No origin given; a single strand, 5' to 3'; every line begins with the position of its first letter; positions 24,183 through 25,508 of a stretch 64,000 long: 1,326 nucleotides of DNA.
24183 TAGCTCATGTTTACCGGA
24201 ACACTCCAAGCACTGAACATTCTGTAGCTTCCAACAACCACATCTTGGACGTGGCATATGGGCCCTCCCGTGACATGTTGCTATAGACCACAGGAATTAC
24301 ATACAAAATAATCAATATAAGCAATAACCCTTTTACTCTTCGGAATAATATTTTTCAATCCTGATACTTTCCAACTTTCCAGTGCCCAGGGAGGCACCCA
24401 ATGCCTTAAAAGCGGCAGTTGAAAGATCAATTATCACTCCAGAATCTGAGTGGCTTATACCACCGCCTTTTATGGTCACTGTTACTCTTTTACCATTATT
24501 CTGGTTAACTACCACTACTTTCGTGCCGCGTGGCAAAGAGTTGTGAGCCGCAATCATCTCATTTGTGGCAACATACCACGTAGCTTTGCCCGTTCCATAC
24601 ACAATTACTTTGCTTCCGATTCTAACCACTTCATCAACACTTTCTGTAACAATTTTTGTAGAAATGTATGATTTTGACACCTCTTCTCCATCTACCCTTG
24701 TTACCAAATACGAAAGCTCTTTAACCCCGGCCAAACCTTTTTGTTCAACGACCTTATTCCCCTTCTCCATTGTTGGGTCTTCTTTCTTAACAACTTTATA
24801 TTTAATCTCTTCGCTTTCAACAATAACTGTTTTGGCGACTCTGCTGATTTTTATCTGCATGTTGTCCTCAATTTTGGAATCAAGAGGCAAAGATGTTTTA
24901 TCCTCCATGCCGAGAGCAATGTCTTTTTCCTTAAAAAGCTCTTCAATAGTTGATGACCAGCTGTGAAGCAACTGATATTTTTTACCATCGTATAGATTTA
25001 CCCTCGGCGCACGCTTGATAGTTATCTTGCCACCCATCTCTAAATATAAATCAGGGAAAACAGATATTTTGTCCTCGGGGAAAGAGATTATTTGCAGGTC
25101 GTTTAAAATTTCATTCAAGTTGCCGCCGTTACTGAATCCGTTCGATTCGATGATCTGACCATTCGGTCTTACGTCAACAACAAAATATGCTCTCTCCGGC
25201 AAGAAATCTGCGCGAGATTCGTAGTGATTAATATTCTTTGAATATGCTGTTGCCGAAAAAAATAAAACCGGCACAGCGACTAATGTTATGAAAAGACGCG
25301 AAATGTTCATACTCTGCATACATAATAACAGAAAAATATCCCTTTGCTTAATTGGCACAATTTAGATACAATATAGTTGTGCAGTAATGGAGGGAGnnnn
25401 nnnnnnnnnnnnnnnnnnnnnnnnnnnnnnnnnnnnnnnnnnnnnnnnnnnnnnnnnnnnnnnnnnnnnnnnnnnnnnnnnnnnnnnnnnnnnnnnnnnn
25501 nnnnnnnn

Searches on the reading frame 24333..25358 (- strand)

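Call 71: search_protein_families(library=pfam, proteins=[window:24333-25358:-], max_evalue=0.001)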
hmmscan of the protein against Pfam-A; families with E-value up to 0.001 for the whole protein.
window:24333-25358:- (341 aa): 3 families
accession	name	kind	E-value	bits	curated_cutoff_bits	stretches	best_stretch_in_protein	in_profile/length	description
PF07501.17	G5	-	8.7e-20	71.2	23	1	177-250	2-75/75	G5 domain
PF03330.24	DPBB_1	-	2.7e-07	31.2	28.8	1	265-323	21-74/83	Lytic transglycolase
PF03990.20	DUF348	-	0.00046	20.3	24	0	124-160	6-41/41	G5-linked-Ubiquitin-like domain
